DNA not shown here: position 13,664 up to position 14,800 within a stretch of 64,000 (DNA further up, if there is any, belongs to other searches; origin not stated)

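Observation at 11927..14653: Three tandem folD paralogs downstream of nfnAB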

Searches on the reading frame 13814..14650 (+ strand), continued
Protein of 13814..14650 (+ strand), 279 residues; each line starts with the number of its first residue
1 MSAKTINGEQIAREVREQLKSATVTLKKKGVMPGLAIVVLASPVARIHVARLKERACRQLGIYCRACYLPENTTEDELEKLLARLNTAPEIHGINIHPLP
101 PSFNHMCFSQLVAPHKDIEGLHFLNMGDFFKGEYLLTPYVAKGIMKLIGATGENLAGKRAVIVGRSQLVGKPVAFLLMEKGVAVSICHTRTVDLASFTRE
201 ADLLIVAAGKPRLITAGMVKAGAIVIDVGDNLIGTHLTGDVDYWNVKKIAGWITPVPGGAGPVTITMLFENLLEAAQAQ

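Call 18: find_encoding_contigs(protein=P0136, flank=8000, max_places=2)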
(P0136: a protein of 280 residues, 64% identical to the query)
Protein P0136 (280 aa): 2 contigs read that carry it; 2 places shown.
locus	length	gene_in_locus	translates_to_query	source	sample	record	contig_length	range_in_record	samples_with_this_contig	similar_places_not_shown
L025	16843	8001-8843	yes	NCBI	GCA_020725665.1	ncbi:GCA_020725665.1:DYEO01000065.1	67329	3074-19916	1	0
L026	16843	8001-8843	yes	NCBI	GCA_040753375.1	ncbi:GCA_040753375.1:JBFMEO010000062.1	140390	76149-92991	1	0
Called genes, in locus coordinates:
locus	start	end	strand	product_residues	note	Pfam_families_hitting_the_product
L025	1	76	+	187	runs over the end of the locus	PF03780:Asp23 (faint)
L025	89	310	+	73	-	PF10031:DUF2273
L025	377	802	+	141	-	PF01029:NusB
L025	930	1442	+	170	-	PF01257:2Fe-2S_thioredx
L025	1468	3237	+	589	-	PF12837:Fer4_6 (faint), PF01512:Complex1_51K, PF10589:NADH_4Fe-4S, PF00037:Fer4 (weak), PF13237:Fer4_10, PF12838:Fer4_7 (weak), PF13187:Fer4_9, PF00037:Fer4 (weak), +1 more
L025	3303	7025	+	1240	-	PF13510:Fer2_4, PF14691:Fer4_20, PF07992:Pyr_redox_2, PF13450:NAD_binding_8, PF13738:Pyr_redox_3, PF00070:Pyr_redox, PF22117:Fer4_Nqo3, PF04879:Molybdop_Fe4S4, +8 more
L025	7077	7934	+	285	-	PF00763:THF_DHG_CYH, PF02882:THF_DHG_CYH_C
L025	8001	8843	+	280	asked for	PF00763:THF_DHG_CYH, PF02882:THF_DHG_CYH_C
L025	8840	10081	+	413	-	PF13742:tRNA_anti_2, PF01336:tRNA_anti-codon, PF02601:Exonuc_VII_L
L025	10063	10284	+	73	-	PF02609:Exonuc_VII_S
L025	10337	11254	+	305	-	PF00348:polyprenyl_synt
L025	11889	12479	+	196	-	-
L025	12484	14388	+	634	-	PF13292:DXP_synthase_N, PF02775:TPP_enzyme_C (faint), PF02779:Transket_pyr, PF02780:Transketolase_C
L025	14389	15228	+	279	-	PF01479:S4, PF01728:FtsJ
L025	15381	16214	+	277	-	PF00781:DAGK_cat (weak), PF01513:NAD_kinase, PF20143:NAD_kinase_C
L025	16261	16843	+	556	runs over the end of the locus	PF02463:SMC_N, PF13304:AAA_21 (faint), PF13476:AAA_23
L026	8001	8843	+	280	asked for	PF00763:THF_DHG_CYH, PF02882:THF_DHG_CYH_C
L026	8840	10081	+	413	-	PF13742:tRNA_anti_2, PF01336:tRNA_anti-codon, PF02601:Exonuc_VII_L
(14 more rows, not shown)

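Call 26: find_encoding_contigs(protein=P0178, flank=8000, max_places=2)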
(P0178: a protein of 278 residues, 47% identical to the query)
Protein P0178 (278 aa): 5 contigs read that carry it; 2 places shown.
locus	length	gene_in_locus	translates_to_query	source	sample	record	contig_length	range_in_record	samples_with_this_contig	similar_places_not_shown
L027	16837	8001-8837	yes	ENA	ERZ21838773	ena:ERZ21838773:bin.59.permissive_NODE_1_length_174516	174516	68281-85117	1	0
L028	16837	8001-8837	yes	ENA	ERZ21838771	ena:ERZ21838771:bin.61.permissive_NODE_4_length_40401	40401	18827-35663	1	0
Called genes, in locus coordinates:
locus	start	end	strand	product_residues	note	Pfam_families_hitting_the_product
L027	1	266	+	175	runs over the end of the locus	PF09548:Spore_III_AB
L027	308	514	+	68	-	PF06686:SpoIIIAC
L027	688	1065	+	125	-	PF06686:SpoIIIAC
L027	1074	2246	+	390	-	PF09546:Spore_III_AE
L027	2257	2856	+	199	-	PF09581:Spore_III_AF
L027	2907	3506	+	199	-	-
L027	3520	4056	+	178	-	PF12685:SpoIIIAH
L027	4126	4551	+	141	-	PF03780:Asp23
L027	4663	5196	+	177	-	PF03780:Asp23 (faint)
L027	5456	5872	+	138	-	PF01029:NusB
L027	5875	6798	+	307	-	PF00814:TsaD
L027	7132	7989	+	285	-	PF00763:THF_DHG_CYH, PF02882:THF_DHG_CYH_C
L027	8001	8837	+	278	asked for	PF00763:THF_DHG_CYH, PF02882:THF_DHG_CYH_C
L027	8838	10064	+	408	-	PF13742:tRNA_anti_2, PF01336:tRNA_anti-codon, PF02601:Exonuc_VII_L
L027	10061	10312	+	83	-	PF02609:Exonuc_VII_S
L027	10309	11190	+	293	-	PF00348:polyprenyl_synt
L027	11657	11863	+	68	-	-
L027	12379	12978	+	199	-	PF01595:CNNM (weak)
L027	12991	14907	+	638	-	PF13292:DXP_synthase_N, PF00456:Transketolase_N (faint), PF02775:TPP_enzyme_C (weak), PF02779:Transket_pyr, PF02780:Transketolase_C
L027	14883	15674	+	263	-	PF01479:S4, PF01728:FtsJ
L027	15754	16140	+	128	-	-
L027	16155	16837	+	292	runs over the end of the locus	PF01513:NAD_kinase, PF20143:NAD_kinase_C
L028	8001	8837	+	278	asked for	PF00763:THF_DHG_CYH, PF02882:THF_DHG_CYH_C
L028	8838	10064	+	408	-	PF13742:tRNA_anti_2, PF01336:tRNA_anti-codon, PF02601:Exonuc_VII_L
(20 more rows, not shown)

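Call 29: search_protein_families(library=pfam, proteins=[L025:3303-7022:+, L025:1468-3234:+, L025:930-1439:+, L027:5875-6795:+], max_evalue=0.00001)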
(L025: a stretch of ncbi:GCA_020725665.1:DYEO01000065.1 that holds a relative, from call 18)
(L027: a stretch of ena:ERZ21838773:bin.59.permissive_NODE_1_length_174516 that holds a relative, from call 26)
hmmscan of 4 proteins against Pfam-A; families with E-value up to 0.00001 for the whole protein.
L025:3303-7022:+ (1240 aa): 15 families
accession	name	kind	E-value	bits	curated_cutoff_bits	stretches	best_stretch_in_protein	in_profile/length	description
PF00384.28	Molybdopterin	-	9.6e-37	127.2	24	1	741-1147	1-352/353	Molybdopterin oxidoreductase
PF07992.20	Pyr_redox_2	-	1.2e-33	117.3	26.1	1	195-488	2-291/291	Pyridine nucleotide-disulphide oxidoreductase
PF13510.11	Fer2_4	-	2.1e-18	66.6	22.8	1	5-78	5-81/82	2Fe-2S iron-sulfur cluster binding domain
PF00070.33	Pyr_redox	-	5.8e-16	59.2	22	1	326-398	1-78/82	Pyridine nucleotide-disulphide oxidoreductase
PF14691.11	Fer4_20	-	1.8e-15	57.2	25.8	1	100-177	27-108/113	Dihydroprymidine dehydrogenase domain II, 4Fe-4S cluster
PF04879.21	Molybdop_Fe4S4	-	2.5e-14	53.4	22.7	1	686-738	2-55/55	Molybdopterin oxidoreductase Fe4S4 domain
PF13738.12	Pyr_redox_3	-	2.3e-12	47.2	30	1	285-472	130-305/305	Pyridine nucleotide-disulphide oxidoreductase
PF13450.12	NAD_binding_8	-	4.4e-10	40.1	21.9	1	198-233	1-36/68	NAD(P)-binding Rossmann-like domain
PF22117.2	Fer4_Nqo3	-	1.2e-08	35.4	27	1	604-671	2-66/67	NADH-quinone oxidoreductase subunit 3, ferredoxin-like domain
PF00890.30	FAD_binding_2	-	5.4e-08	32.9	20.4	0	196-232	2-38/414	FAD binding domain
PF01266.30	DAO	-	1.6e-07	31.6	27.9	0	195-229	1-35/353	FAD dependent oxidoreductase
PF12831.13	FAD_oxidored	-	1.9e-07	31.2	27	0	196-232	2-38/416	FAD dependent oxidoreductase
PF12838.12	Fer4_7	-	3e-07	31.2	27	1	612-670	1-52/52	4Fe-4S dicluster domain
PF00037.32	Fer4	-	1.1e-06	28.6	21.1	0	654-671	6-23/24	4Fe-4S binding domain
PF14697.11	Fer4_21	-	3e-06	27.7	35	1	609-669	4-55/59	4Fe-4S dicluster domain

L025:1468-3234:+ (589 aa): 8 families
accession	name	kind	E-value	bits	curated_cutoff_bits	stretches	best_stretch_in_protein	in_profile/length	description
PF01512.22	Complex1_51K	-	1.6e-47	161.6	31.2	1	153-322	3-149/150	Nuo51 FMN-binding domain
PF10589.14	NADH_4Fe-4S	-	2.6e-33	114.2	23.5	1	433-517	1-85/85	NADH-ubiquinone oxidoreductase-F iron-sulfur binding region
PF00037.32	Fer4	-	4.4e-12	45.7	21.1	2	534-557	1-24/24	4Fe-4S binding domain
PF13237.11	Fer4_10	-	5.4e-08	33.1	25.5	1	535-581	3-52/53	4Fe-4S dicluster domain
PF13187.11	Fer4_9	-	1.7e-07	31.6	27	1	541-584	2-50/52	4Fe-4S dicluster domain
PF12838.12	Fer4_7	-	2.3e-07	31.6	27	1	541-585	2-52/52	4Fe-4S dicluster domain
PF12837.12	Fer4_6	-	6.9e-07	29.4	25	0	535-556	3-24/24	4Fe-4S binding domain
PF12797.12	Fer4_2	-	2.3e-06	27.6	24.5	0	564-582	3-21/22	4Fe-4S binding domain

L025:930-1439:+ (170 aa): 1 family
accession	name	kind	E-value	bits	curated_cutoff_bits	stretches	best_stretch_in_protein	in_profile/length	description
PF01257.25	2Fe-2S_thioredx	-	3e-52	176.8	24.8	1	18-162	1-145/145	Thioredoxin-like [2Fe-2S] ferredoxin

L027:5875-6795:+ (307 aa): 1 family
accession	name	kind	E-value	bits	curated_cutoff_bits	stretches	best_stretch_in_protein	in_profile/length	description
PF00814.31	TsaD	-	4.1e-29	102.5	24.8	1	48-297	28-260/264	tRNA N6-adenosine threonylcarbamoyltransferase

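Call 40: search_protein_representatives(protein=window:13814-14650:+)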
Query: 279 residues. Proteins with E-value up to 0.001 (for the whole library): 18848; up to 1e-10: 10570; up to 1e-30: 2734. The best 150 are listed.
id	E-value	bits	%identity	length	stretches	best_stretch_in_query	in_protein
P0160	2.4e-106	371.6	60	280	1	1-278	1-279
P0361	6.1e-72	258.8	46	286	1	3-276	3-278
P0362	8.7e-69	248.4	46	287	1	1-277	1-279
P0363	4.9e-64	232.9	45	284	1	3-279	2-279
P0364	5.4e-64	232.7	46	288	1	1-276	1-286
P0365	1.4e-63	231.3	43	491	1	1-279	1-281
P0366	1.5e-63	231.3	43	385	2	5-255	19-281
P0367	4.9e-63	229.6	45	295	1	1-277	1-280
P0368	1.6e-61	224.6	44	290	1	5-277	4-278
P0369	5.4e-60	219.6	40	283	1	1-277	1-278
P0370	6.9e-60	219.3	43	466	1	4-273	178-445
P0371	2.2e-59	217.6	42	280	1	4-276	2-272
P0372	3.6e-59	216.9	43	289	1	1-277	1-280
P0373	6.9e-59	216.0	39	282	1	1-277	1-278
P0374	1.7e-58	214.7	41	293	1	3-273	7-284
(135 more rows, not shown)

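Call 63: predict_structure(alignment_id=A2)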
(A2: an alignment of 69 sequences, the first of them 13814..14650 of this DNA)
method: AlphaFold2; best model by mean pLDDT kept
length: 279 residues; sequences in the alignment: 69
mean_pLDDT: 94.4   pTM: 0.91
mean pLDDT of the five models: 94.4, 94.0, 93.7, 93.2, 92.5
residues with pLDDT >= 90: 246; 70-90: 32; 50-70: 1; < 50: 0
segments of 3 or more residues with pLDDT < 50: none
pLDDT, mean of each block of 10 residues (from residue 1): 91 96 96 98 87 95 98 97 98 96 94 96 93 86 97 95 91 95 95 96 96 97 94 83 97 95 95 94
secondary structure, 60 per line:
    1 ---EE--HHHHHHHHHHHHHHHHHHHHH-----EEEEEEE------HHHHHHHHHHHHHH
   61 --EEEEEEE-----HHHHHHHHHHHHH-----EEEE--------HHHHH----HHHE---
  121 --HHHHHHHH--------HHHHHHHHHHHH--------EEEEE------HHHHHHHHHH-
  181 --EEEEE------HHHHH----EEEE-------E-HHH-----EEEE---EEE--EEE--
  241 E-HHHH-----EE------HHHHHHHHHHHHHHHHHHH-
elements in order: H8-28 E34-40 H47-60 E63-69 H75-87 E93-96 H105-109 H123-130 H139-150 E159-163 H170-179 E183-187 H194-198 E203-206 E224-227 E231-233 E236-238 H243-246 H260-278

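Call 69: fold_search(model_id=the predicted structure, library=pdb)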
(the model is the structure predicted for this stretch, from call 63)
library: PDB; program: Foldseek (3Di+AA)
matches with E <= 10: 1710; with E <= 0.001: 102
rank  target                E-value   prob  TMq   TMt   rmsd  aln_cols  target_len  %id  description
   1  3l07_B                1.1e-31  1.00  0.92  0.90   2.2       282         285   39  Methylenetetrahydrofolate dehydrogenase/methenyltetrahydrofolate cyclohydrolase, putative bifunctional protein folD fr (released 2009-12-22)
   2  3l07_A                3.2e-31  1.00  0.92  0.91   2.1       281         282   40  Methylenetetrahydrofolate dehydrogenase/methenyltetrahydrofolate cyclohydrolase, putative bifunctional protein folD fr (released 2009-12-22)
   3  3p2o_B                1.3e-30  1.00  0.94  0.93   1.8       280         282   39  Crystal Structure of FolD Bifunctional Protein from Campylobacter jejuni (released 2010-10-13)
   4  3p2o_A                1.8e-30  1.00  0.94  0.93   1.8       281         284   39  Crystal Structure of FolD Bifunctional Protein from Campylobacter jejuni (released 2010-10-13)
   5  9iuo_A                1.9e-30  1.00  0.93  0.90   1.9       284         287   36  Human MTHFD1 in complex with compound 16d (released 2025-01-01)
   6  4a5o_B                4.2e-30  1.00  0.88  0.87   2.7       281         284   41  Crystal structure of Pseudomonas aeruginosa N5, N10- methylenetetrahydrofolate dehydrogenase-cyclohydrolase (FolD) (released 2011-11-16)
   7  4a26_B                4.7e-30  1.00  0.94  0.91   1.7       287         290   38  The crystal structure of Leishmania major N5,N10- methylenetetrahydrofolate dehydrogenase/cyclohydrolase (released 2011-10-26)
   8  6deb_A                6.3e-30  1.00  0.94  0.92   1.9       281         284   39  Crystal Structure of Bifunctional Enzyme FolD-Methylenetetrahydrofolate Dehydrogenase/Cyclohydrolase in the Complex wi (released 2018-05-23)
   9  7qei                  9.0e-30  1.00  0.95  0.91   1.7       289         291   37  Structure of human MTHFD2L in complex with TH7299 (released 2022-10-12)
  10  9ise_C                1.3e-29  1.00  0.94  0.90   1.8       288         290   35  Human MTHFD1 in complex with LY374571 (released 2025-01-01)
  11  5o22_B                1.3e-29  1.00  0.88  0.88   2.5       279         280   38  E. coli FolD in complex with carolacton (released 2018-02-28)
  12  1a4i_A                1.4e-29  1.00  0.93  0.91   1.9       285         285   36  HUMAN TETRAHYDROFOLATE DEHYDROGENASE / CYCLOHYDROLASE (released 1999-02-09)
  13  7ehn_A                1.5e-29  1.00  0.93  0.92   1.7       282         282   35  Human MTHFD2 in complex with compound 21 and 9 (released 2021-08-11)
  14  4b4u_A                1.5e-29  1.00  0.93  0.92   1.9       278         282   34  Crystal structure of Acinetobacter baumannii N5, N10- methylenetetrahydrofolate dehydrogenase-cyclohydrolase (FolD) co (released 2012-08-22)
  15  4b4u_B                2.2e-29  1.00  0.93  0.91   2.0       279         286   34  Crystal structure of Acinetobacter baumannii N5, N10- methylenetetrahydrofolate dehydrogenase-cyclohydrolase (FolD) co (released 2012-08-22)
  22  5o2a_B                5.8e-29  1.00  0.88  0.87   2.6       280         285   38  FolD Q98H (released 2018-02-28)
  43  5o2a_A                6.7e-28  1.00  0.85  0.83   3.1       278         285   39  FolD Q98H (released 2018-02-28)
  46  5o2a_C                8.4e-28  1.00  0.88  0.86   2.7       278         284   38  FolD Q98H (released 2018-02-28)
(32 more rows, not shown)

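Call 77: search_solved_structures(query=L025:3303-7022:+, max_evalue=1e-50)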
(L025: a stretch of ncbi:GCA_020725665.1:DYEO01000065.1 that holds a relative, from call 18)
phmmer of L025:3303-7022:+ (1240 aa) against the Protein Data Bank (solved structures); distinct sequences matched with E-value up to 1e-50: 18.
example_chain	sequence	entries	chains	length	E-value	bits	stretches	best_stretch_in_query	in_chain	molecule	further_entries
9bov_A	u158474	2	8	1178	0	1098.4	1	2-1014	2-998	Molybdopterin oxidoreductase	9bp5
8oh5_C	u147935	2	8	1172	0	1031.3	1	1-1013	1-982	Formate dehydrogenase-O, major subunit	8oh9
9n5u_A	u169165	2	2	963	1.8e-207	695.1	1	4-504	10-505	NfnA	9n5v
6tg9_A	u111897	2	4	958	1e-116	394.4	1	600-1192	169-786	Formate dehydrogenase subunit alpha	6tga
9wxb_B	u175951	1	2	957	7.8e-112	378.3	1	603-1191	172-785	Formate dehydrogenase alpha subunit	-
8rqz_C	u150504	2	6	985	3.3e-105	356.3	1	684-1189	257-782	Probable oxidoreductase YjgC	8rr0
9gzq_A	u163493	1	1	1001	3.5e-105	356.2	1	684-1189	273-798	Probable oxidoreductase YjgC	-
7vw6_A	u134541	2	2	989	3e-103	349.8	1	602-1191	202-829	Formate dehydrogenase | Tungsten-containing formate dehydrogenase alpha subunit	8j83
7e5z_A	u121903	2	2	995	3.1e-103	349.8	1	602-1191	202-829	Formate dehydrogenase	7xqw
4ylf_B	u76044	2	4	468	1.4e-89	304.5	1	103-506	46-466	Dihydropyrimidine dehydrogenase subunit A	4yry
7qv7_S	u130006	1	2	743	2.5e-88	300.4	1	687-1188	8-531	Hydrogen dependent carbon dioxide reductase subunit FdhF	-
5jca_L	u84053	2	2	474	3.9e-82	279.9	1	102-500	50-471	NADH-dependent Ferredoxin:NADP Oxidoreductase (NfnI) subunit alpha | NADH-dependent Ferredoxin:NADP Oxidoreductase subunit alpha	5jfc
9t1s_L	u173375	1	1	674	4.7e-81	276.3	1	689-1189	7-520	formate dehydrogenase (coenzyme F420)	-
1aa6_A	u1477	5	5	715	1.8e-80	274.4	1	686-1188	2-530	FORMATE DEHYDROGENASE H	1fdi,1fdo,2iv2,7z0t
5vj7_A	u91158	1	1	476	1.9e-76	261.1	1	102-501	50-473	Oxidoreductase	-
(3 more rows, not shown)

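Call 85: find_related_loci(query=A4, collection=metagenome_contigs, flank=6000)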
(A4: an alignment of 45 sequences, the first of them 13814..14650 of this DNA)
Query A4 (279 aa) in metagenome_contigs; peptide patterns used: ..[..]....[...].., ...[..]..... (x = any residue, [..] = any of these).
600 stretches matched a pattern (row limit reached: there are more); 597 encode a relative of the query (tblastn E <= 1e-3); the best 80 are kept; 80 distinct loci.
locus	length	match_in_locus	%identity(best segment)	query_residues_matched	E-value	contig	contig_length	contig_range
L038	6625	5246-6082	45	3-279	3e-75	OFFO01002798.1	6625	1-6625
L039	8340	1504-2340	44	1-277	3e-73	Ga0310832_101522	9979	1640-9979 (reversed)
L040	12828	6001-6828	44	1-274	1e-72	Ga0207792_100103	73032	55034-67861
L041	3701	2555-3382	44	3-277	1e-72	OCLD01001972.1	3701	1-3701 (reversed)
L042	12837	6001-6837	44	1-277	2e-72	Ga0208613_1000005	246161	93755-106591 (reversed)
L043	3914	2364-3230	43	1-277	4e-72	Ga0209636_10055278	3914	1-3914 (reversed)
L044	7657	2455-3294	44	3-279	5e-72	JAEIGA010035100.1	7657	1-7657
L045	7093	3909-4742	45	3-277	2e-71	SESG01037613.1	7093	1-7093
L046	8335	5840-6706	42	1-277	4e-71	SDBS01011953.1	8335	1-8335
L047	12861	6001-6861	43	1-277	6e-71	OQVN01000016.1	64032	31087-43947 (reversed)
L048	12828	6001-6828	43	6-279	2e-70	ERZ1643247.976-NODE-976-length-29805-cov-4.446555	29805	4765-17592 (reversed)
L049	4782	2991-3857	45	1-277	8e-70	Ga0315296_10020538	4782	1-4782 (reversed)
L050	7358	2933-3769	43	1-277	4e-70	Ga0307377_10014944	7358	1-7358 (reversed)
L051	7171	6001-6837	42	1-277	1e-69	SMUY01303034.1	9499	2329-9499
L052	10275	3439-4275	40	2-278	2e-69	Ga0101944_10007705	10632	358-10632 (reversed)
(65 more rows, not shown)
